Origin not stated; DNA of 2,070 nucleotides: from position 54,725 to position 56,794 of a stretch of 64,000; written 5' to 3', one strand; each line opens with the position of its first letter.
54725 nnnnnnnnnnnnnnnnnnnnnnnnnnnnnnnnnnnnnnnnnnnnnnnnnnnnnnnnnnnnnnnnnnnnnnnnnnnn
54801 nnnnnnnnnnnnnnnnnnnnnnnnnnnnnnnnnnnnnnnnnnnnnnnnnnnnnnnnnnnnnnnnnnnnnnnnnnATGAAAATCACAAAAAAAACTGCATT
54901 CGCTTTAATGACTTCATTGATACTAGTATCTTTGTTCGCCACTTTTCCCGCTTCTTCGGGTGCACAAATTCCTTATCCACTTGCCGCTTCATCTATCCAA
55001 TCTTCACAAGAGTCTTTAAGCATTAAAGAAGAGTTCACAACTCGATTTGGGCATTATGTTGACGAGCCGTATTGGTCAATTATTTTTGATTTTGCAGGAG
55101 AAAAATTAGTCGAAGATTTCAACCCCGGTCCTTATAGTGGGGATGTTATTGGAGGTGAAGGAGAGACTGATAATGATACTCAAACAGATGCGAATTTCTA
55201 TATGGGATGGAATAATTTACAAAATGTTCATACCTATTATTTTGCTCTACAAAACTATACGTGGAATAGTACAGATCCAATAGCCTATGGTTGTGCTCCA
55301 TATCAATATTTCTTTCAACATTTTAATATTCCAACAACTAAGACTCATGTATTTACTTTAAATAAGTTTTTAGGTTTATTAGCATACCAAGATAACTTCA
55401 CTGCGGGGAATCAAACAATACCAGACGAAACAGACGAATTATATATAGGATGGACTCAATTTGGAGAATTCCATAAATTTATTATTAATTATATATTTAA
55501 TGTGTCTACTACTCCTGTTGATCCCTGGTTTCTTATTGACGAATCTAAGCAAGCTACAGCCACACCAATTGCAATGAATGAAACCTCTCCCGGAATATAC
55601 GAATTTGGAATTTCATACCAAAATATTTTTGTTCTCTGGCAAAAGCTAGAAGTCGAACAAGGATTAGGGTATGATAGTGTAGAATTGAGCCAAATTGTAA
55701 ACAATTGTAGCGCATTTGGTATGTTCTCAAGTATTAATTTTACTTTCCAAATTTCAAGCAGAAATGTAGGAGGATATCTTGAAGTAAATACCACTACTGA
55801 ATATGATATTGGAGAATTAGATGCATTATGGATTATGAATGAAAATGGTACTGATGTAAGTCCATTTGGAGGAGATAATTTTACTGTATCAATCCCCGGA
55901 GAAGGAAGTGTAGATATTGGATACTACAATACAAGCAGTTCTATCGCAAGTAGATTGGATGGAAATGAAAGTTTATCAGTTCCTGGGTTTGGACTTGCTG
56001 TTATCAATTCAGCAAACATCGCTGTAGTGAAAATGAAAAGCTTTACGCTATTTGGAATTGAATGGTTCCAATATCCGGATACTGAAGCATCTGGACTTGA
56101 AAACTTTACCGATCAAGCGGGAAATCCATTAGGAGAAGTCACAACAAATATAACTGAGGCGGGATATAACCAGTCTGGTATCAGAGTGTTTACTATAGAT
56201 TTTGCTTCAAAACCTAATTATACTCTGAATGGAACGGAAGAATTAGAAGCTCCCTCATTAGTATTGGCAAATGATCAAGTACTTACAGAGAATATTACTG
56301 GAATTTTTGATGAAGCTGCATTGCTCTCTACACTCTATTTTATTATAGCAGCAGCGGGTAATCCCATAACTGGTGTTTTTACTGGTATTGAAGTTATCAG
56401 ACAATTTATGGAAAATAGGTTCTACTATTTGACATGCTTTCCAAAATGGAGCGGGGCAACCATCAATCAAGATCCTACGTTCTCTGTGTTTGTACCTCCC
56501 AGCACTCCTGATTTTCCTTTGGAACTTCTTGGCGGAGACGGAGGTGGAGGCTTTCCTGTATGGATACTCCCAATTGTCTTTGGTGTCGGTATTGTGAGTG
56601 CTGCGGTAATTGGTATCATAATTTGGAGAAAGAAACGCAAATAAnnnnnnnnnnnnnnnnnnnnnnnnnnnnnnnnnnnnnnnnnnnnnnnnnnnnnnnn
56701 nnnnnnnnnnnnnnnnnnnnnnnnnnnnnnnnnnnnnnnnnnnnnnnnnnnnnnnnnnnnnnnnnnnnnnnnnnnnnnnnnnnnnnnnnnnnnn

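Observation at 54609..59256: The etfB-etfA pair is split by 4.6 kb carrying two tandem paralogous glycoprotein-like genes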

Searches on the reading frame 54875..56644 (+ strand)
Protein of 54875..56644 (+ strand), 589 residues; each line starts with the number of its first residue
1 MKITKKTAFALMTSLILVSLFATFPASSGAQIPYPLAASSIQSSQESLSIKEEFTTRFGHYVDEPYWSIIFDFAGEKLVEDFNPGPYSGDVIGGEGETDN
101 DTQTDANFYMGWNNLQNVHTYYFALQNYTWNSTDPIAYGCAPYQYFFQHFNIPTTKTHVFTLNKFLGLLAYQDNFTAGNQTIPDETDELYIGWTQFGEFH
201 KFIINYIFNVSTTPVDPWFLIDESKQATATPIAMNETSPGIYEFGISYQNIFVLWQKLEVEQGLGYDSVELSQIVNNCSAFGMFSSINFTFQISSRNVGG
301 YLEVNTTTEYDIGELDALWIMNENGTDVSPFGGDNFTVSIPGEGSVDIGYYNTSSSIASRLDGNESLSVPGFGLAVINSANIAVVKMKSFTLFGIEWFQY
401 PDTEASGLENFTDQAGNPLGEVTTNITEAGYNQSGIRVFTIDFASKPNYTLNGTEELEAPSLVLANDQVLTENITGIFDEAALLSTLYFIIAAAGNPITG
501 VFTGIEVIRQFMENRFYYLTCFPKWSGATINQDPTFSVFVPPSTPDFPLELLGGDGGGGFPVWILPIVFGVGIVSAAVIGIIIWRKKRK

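Call 3: search_protein_families(library=pfam, proteins=[window:54875-56644:+], max_evalue=0.01)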
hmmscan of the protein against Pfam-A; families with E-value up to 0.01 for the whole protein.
window:54875-56644:+ (589 aa): 0 families

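Call 10: find_homologous_proteins(query=window:54875-56644:+)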
Query window:54875-56644:+ (589 aa): 40 proteins with E <= 0.001 among 8000 candidates.
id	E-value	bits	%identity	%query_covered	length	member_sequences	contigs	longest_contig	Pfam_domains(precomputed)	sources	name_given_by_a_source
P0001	0.0e+0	1347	100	100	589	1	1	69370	-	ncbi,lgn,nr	ncbi:MAG: exported protein of unknown function [Promethearchaeota archaeon]|nr:MAG: exported protein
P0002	3.9e-226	770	62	100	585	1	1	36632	-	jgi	jgi:hypothetical protein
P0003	2.0e-210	718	59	100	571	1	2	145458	-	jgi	jgi:hypothetical protein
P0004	4.8e-190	651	54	99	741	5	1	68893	PF01047.29,PF12840.14,PF13412.13,PF01022.27,PF12802.14,PF24266.2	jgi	jgi:predicted transcriptional regulator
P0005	2.3e-183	629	57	93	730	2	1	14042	PF12840.14,PF13412.13,PF01022.27,PF24266.2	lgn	-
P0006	9.4e-171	587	49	100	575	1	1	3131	-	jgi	-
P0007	4.1e-170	585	50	100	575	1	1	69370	-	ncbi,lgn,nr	ncbi:MAG: exported protein of unknown function [Promethearchaeota archaeon]|nr:MAG: exported protein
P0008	2.0e-168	580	50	99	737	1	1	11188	PF01047.29,PF12840.14,PF13412.13,PF12802.14,PF24266.2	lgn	-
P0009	5.4e-138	479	43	100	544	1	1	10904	-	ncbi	-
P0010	1.0e-129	452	43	100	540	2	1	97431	-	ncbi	ncbi:MAG: hypothetical protein ACFE9Y_08280 [Promethearchaeota archaeon]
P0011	2.3e-123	431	42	100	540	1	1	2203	-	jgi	jgi:hypothetical protein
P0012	1.2e-122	428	42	93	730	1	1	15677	PF01047.29,PF12840.14,PF13412.13,PF24266.2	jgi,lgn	jgi:predicted transcriptional regulator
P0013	4.0e-122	427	40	100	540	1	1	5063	-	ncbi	ncbi:MAG: hypothetical protein ACFFDH_16640 [Promethearchaeota archaeon]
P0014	1.9e-121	424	40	100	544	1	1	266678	-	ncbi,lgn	-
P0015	3.7e-120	420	52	66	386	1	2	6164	-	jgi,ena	-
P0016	1.6e-119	418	40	100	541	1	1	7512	-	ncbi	-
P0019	1.5e-118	415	41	92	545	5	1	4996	-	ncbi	-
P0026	2.4e-94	335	38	88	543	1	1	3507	-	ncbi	-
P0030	8.7e-68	247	33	89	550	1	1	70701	-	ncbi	-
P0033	9.4e-65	237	32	92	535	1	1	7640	-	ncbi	-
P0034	1.4e-60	223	32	88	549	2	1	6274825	-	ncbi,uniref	ncbi:hypothetical protein [Candidatus Lokiarchaeum ossiferum]|uniref:hypothetical protein n=1 Tax=Ca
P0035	1.9e-58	216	30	98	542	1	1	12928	-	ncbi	-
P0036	1.7e-57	213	31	88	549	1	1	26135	-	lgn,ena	-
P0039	2.2e-55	206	30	100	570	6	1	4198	-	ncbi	-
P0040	4.3e-53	199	29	87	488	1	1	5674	-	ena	-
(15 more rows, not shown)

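Call 11: search_protein_families(library=ncbifam, proteins=[window:54875-56644:+], max_evalue=1)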
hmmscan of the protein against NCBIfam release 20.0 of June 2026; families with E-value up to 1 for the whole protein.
window:54875-56644:+ (589 aa): 0 families

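Call 14: find_encoding_contigs(protein=P0002, flank=8000, max_places=3)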
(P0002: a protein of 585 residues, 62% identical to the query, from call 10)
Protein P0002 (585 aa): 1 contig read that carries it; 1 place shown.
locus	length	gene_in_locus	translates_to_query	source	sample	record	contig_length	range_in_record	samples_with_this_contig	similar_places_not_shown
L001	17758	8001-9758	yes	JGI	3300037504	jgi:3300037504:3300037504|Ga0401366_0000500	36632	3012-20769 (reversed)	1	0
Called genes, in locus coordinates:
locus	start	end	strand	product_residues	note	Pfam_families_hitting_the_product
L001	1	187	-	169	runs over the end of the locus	PF02572:CobA_CobO_BtuR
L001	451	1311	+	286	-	PF01144:CoA_trans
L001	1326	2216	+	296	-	PF01144:CoA_trans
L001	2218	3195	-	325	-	PF03308:MeaB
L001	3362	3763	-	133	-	PF02310:B12-binding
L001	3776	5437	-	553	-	PF01642:MM_CoA_mutase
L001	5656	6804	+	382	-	PF02771:Acyl-CoA_dh_N, PF11794:HpaB_N (faint), PF02770:Acyl-CoA_dh_M, PF00441:Acyl-CoA_dh_1, PF08028:Acyl-CoA_dh_2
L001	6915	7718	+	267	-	PF01012:ETF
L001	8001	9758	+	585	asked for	-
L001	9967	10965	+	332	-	PF01012:ETF, PF00766:ETF_alpha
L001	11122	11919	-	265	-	PF00106:adh_short, PF08659:KR, PF13561:adh_short_C2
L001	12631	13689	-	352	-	PF02754:CCG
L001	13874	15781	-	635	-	PF01855:POR_N, PF12837:Fer4_6 (faint), PF02775:TPP_enzyme_C, PF13237:Fer4_10 (faint), PF14697:Fer4_21 (weak), PF00037:Fer4 (weak)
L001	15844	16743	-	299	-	PF01558:POR, PF12838:Fer4_7 (faint), PF25160:LdpA_Fe-S-bd (faint), PF12797:Fer4_2 (faint), PF12837:Fer4_6 (faint), PF13237:Fer4_10 (faint), PF13183:Fer4_8 (faint), PF01558:POR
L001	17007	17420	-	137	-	PF01842:ACT (faint), PF19571:ACT_8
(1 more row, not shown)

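Call 15: find_encoding_contigs(protein=P0003, flank=8000, max_places=3)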
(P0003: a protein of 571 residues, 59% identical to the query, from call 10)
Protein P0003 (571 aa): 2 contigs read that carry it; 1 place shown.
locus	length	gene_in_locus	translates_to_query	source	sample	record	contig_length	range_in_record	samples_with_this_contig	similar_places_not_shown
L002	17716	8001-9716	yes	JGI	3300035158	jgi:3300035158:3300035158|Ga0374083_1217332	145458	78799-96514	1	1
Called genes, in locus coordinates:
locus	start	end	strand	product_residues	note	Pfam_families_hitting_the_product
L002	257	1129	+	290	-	PF01144:CoA_trans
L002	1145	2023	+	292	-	PF01144:CoA_trans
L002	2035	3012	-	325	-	PF03308:MeaB, PF07693:KAP_NTPase (weak)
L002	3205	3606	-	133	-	PF02310:B12-binding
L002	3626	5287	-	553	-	PF01642:MM_CoA_mutase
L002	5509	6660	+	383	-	PF02771:Acyl-CoA_dh_N, PF02770:Acyl-CoA_dh_M, PF00441:Acyl-CoA_dh_1, PF08028:Acyl-CoA_dh_2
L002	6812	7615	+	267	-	PF01012:ETF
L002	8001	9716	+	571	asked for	-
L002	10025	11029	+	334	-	PF01012:ETF, PF00766:ETF_alpha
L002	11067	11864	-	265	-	PF00106:adh_short, PF08659:KR, PF13561:adh_short_C2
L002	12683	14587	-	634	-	PF01855:POR_N, PF12837:Fer4_6 (faint), PF02775:TPP_enzyme_C, PF13237:Fer4_10 (weak), PF14697:Fer4_21 (weak), PF25160:LdpA_Fe-S-bd (faint), PF00037:Fer4 (weak)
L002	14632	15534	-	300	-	PF01558:POR, PF12838:Fer4_7 (faint), PF25160:LdpA_Fe-S-bd (faint), PF00037:Fer4 (faint), PF12797:Fer4_2 (faint), PF12837:Fer4_6 (faint), PF13484:Fer4_16 (faint), PF01558:POR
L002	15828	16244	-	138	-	PF01842:ACT (faint), PF13840:ACT_7 (faint), PF19571:ACT_8, PF22629:ACT_AHAS_ss (faint)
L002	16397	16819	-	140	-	PF01842:ACT (faint), PF19571:ACT_8, PF22629:ACT_AHAS_ss (faint)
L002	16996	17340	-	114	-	PF19571:ACT_8, PF01842:ACT, PF22629:ACT_AHAS_ss (weak)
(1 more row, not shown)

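Call 18: find_encoding_contigs(protein=P0004, flank=8000, max_places=2)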
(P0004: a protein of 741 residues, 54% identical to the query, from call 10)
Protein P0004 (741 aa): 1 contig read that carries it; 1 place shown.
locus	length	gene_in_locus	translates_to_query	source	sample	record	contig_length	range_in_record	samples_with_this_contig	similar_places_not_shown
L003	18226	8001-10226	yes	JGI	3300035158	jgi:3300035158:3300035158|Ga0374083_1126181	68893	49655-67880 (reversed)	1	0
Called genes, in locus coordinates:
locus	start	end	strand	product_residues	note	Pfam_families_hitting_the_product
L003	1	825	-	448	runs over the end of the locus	PF01058:Oxidored_q6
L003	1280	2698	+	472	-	PF07690:MFS_1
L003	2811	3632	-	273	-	-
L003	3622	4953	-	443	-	PF00384:Molybdopterin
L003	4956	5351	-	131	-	PF01568:Molydop_binding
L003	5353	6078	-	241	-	PF00037:Fer4 (weak), PF13237:Fer4_10, PF12838:Fer4_7, PF13187:Fer4_9, PF00037:Fer4, PF12838:Fer4_7, PF13187:Fer4_9 (weak), PF00037:Fer4, +8 more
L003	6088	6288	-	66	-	PF12838:Fer4_7 (faint), PF13187:Fer4_9 (faint)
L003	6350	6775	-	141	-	PF02662:FlpD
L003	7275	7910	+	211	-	-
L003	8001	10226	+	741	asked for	PF01022:HTH_5 (faint), PF12802:MarR_2 (faint), PF12840:HTH_20 (faint), PF24266:HTH_HVO_0163_N, PF01047:MarR (weak), PF13412:HTH_24 (weak)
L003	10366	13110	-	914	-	-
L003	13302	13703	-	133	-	-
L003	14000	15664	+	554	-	PF01558:POR, PF01855:POR_N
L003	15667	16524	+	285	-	PF02775:TPP_enzyme_C, PF12367:PFO_beta_C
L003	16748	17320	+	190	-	PF14512:TM1586_NiRdase (weak), PF00881:Nitroreductase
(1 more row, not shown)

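Call 19: find_encoding_contigs(protein=P0010, flank=8000, max_places=2)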
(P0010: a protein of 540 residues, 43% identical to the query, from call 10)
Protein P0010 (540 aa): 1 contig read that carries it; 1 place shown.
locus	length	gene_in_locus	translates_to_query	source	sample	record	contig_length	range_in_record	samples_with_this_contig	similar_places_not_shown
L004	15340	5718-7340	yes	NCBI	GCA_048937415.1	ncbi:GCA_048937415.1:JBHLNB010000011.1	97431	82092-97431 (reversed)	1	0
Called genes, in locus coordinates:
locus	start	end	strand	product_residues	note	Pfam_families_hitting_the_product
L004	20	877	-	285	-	PF02535:Zip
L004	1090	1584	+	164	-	PF19620:DUF6125, PF14196:ATC_hydrolase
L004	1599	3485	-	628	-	PF02384:N6_Mtase, PF20473:MmeI_Mtase (weak), PF01170:UPF0020 (weak), PF07669:Eco57I, PF12950:TaqI_C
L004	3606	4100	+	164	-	-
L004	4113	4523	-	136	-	-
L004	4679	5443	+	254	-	PF02540:NAD_synthase, PF03054:tRNA_Me_trans (faint)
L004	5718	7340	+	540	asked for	-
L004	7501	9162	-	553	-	-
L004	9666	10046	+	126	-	-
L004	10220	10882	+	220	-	PF00106:adh_short, PF13561:adh_short_C2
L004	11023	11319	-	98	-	-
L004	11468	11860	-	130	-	PF00411:Ribosomal_S11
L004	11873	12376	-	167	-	PF01479:S4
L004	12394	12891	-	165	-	PF00416:Ribosomal_S13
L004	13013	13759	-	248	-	PF00015:MCPsignal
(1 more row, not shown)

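Call 20: find_encoding_contigs(protein=P0034, flank=8000, max_places=2)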
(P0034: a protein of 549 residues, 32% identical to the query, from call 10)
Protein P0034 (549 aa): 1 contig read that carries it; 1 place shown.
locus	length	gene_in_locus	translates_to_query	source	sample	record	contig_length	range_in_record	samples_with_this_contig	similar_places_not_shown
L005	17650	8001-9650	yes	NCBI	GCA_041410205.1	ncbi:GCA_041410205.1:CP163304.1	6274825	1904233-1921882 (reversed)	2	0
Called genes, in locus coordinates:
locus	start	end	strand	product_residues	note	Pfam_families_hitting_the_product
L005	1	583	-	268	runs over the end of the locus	PF00025:Arf, PF00071:Ras, PF01926:MMR_HSR1 (weak), PF04670:Gtr1_RagA, PF08477:Roc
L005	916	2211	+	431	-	PF03951:Gln-synt_N, PF00120:Gln-synt_C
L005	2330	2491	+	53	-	-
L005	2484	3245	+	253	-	-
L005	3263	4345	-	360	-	PF05343:Peptidase_M42, PF01546:Peptidase_M20, PF04389:Peptidase_M28 (weak)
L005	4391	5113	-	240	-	-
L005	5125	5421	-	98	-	-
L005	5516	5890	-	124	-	PF01042:Ribonuc_L-PSP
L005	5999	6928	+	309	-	PF01734:Patatin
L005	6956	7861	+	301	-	PF01734:Patatin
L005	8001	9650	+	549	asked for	-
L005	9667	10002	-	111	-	-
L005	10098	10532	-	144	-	-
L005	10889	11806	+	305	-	PF00025:Arf, PF04670:Gtr1_RagA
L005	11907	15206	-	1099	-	-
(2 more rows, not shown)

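Call 23: search_solved_structures(query=A1, max_evalue=1)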
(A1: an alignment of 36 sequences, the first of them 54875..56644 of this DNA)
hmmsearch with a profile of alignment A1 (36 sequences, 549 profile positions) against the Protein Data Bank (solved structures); distinct sequences matched with E-value up to 1: 2.
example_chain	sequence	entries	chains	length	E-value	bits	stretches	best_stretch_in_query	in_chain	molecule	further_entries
4wtp_A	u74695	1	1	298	0.88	11.1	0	470-496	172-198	beta-1,3-glucanosyltransferase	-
4wtr_A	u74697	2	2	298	0.89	11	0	470-496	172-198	beta-1,3-glucanosyltransferase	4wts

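Call 24: predict_structure(alignment_id=A1)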
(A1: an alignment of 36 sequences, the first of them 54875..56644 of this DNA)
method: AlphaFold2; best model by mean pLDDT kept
length: 589 residues; sequences in the alignment: 36
mean_pLDDT: 84.4   pTM: 0.81
mean pLDDT of the five models: 84.4, 82.7, 81.5, 81.2, 81.0
residues with pLDDT >= 90: 295; 70-90: 225; 50-70: 24; < 50: 45
segments of 3 or more residues with pLDDT < 50: 19-44, 546-562
pLDDT, mean of each block of 10 residues (from residue 1): 66 64 37 34 58 91 95 93 94 78 94 90 95 91 93 89 94 81 86 92 93 91 94 95 96 92 73 86 95 90 89 94 94 94 91 94 90 92 92 85 83 90 89 88 81 88 88 79 91 88 93 90 84 82 56 42 63 85 82
secondary structure, 60 per line:
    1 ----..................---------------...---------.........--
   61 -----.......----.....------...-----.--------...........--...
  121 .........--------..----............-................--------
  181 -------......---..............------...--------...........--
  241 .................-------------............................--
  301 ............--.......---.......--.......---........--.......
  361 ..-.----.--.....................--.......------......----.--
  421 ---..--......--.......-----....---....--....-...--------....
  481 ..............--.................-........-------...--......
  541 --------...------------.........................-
elements in order: H5-22 H50-58 E66-72 E77-81 E105-115 E118-129 E144-152 E157-172 E188-193 H197-210 E228-238 E241-257 H271-277 E278-298 E301-312 E315-321 H325-331 E334-340 E344-351 H354-362 E372-392 E395-401 E411-413 E428-433 E436-442 E448-451 E455-458 E461-464 H477-494 H497-513 E515-522 E530-532 E535-540 H564-588

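Call 29: fold_search(model_id=the predicted structure, library=pdb)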
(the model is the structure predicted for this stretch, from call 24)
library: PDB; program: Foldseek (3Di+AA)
matches with E <= 10: 779; with E <= 0.001: 0
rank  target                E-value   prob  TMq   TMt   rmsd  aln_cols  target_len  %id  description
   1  4btw_B                4.0e-03  0.18  0.15  0.13  27.3       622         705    9  Crystal structure of human vascular adhesion protein-1 in complex with pyridazinone inhibitors (released 2013-12-18)
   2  1dyu_A                5.0e-03  0.30  0.18  0.16  25.3       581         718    9  The active site base controls cofactor reactivity in Escherichia coli amine oxidase: X-ray crystallographic studies wi (released 2000-02-29)
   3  1qal_B                7.2e-03  0.28  0.19  0.16  26.7       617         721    9  THE ACTIVE SITE BASE CONTROLS COFACTOR REACTIVITY IN ESCHERICHIA COLI AMINE OXIDASE : X-RAY CRYSTALLOGRAPHIC STUDIES W (released 1999-08-24)
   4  1oac_B                7.2e-03  0.23  0.18  0.15  25.6       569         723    9  CRYSTAL STRUCTURE OF A QUINOENZYME: COPPER AMINE OXIDASE OF ESCHERICHIA COLI AT 2 ANGSTROEMS RESOLUTION (released 1996-04-03)
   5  8rqp                  7.2e-03  0.14  0.14  0.16  23.8       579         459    8  In meso structure of the alginate exporter, AlgE, from Pseudomonas aeruginosa in 7.10 monoacylglycerol (released 2024-04-03)
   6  1oac_A                7.6e-03  0.20  0.18  0.15  25.9       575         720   10  CRYSTAL STRUCTURE OF A QUINOENZYME: COPPER AMINE OXIDASE OF ESCHERICHIA COLI AT 2 ANGSTROEMS RESOLUTION (released 1996-04-03)
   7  1jrq_B                8.0e-03  0.23  0.18  0.15  26.0       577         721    9  X-ray Structure Analysis of the Role of the Conserved Tyrosine-369 in Active Site of E. coli Amine Oxidase (released 2001-11-21)
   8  8s1z_A                9.9e-03  0.04  0.08  0.07  28.9       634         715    8  Crystal structure of glycosylated human primary amine oxidase AOC3 (released 2025-01-22)
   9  1qak_B                1.0e-02  0.18  0.17  0.15  26.3       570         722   10  THE ACTIVE SITE BASE CONTROLS COFACTOR REACTIVITY IN ESCHERICHIA COLI AMINE OXIDASE : X-RAY CRYSTALLOGRAPHIC STUDIES W (released 1999-08-24)
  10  1rky_A                1.0e-02  0.12  0.14  0.12  27.6       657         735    8  PPLO + Xe (released 2004-12-07)
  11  2pnc_A                1.3e-02  0.04  0.08  0.08  27.5       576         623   10  Crystal Structure of Bovine Plasma Copper-Containing Amine Oxidase in Complex with Clonidine (released 2008-02-26)
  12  6grr_A                1.4e-02  0.18  0.18  0.15  25.1       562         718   10  Crystal structure of Escherichia coli amine oxidase mutant I342F/E573Q (released 2018-09-05)
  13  8s1z_C                1.6e-02  0.15  0.16  0.14  26.5       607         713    8  Crystal structure of glycosylated human primary amine oxidase AOC3 (released 2025-01-22)
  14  3ala_F                1.6e-02  0.14  0.15  0.14  27.1       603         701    9  Crystal structure of vascular adhesion protein-1 in space group C2 (released 2010-12-15)
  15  3ala_C                1.8e-02  0.14  0.15  0.14  27.1       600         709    9  Crystal structure of vascular adhesion protein-1 in space group C2 (released 2010-12-15)
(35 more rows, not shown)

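Call 34: fold_search(model_id=the predicted structure, library=viral)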
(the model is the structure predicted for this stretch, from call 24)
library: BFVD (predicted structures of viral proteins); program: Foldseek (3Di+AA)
matches with E <= 10: 390; with E <= 0.001: 0
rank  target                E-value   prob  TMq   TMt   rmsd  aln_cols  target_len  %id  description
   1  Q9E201                9.6e-03  0.10  0.09  0.10  40.2       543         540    9  Glycoprotein C [Cercopithecine herpesvirus 9 (strain DHV)]
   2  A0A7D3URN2            1.2e-02  0.16  0.15  0.13  26.6       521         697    7  Copper amine oxidase [Fadolivirus FV1/VV64]
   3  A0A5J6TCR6            2.4e-02  0.03  0.05  0.06  30.0       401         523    8  (no name in the UniProt tables at hand)
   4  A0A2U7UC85            4.7e-02  0.35  0.17  0.11  22.8       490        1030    7  AidA incomplete domain containing protein [Pandoravirus neocaledonia]
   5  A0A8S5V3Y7            5.2e-02  0.02  0.07  0.07  29.7       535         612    8  Uncharacterized protein [Siphoviridae sp. cteDy1]
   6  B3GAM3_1              6.4e-02  0.03  0.07  0.05  46.0       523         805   10  AMDV4_2 [uncultured virus]
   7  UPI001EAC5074         6.4e-02  0.01  0.06  0.05  38.8       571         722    9  (no name look-up for this kind of identifier)
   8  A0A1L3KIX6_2          6.4e-02  0.01  0.06  0.05  43.5       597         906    9  Putative structural polyprotein [Beihai Nido-like virus 1]
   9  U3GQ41                7.1e-02  0.21  0.08  0.18  17.9       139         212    8  Protein U79 [Suid betaherpesvirus 2]
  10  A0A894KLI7            7.1e-02  0.01  0.06  0.04  39.2       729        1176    9  Nsp1 [Elemess virus]
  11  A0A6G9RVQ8            7.9e-02  0.04  0.10  0.10  23.9       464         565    9  (no name in the UniProt tables at hand)
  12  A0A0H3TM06            9.3e-02  0.10  0.07  0.12  20.7       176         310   12  (no name in the UniProt tables at hand)
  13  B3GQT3                9.3e-02  0.02  0.06  0.07  31.9       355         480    8  Glycoprotein C [Suid herpesvirus 1]
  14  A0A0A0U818            1.0e-01  0.01  0.06  0.04  36.2       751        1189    7  (no name in the UniProt tables at hand)
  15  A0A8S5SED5            1.3e-01  0.06  0.09  0.14  28.4       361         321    8  CcmE [Myoviridae sp. ct8mY9]
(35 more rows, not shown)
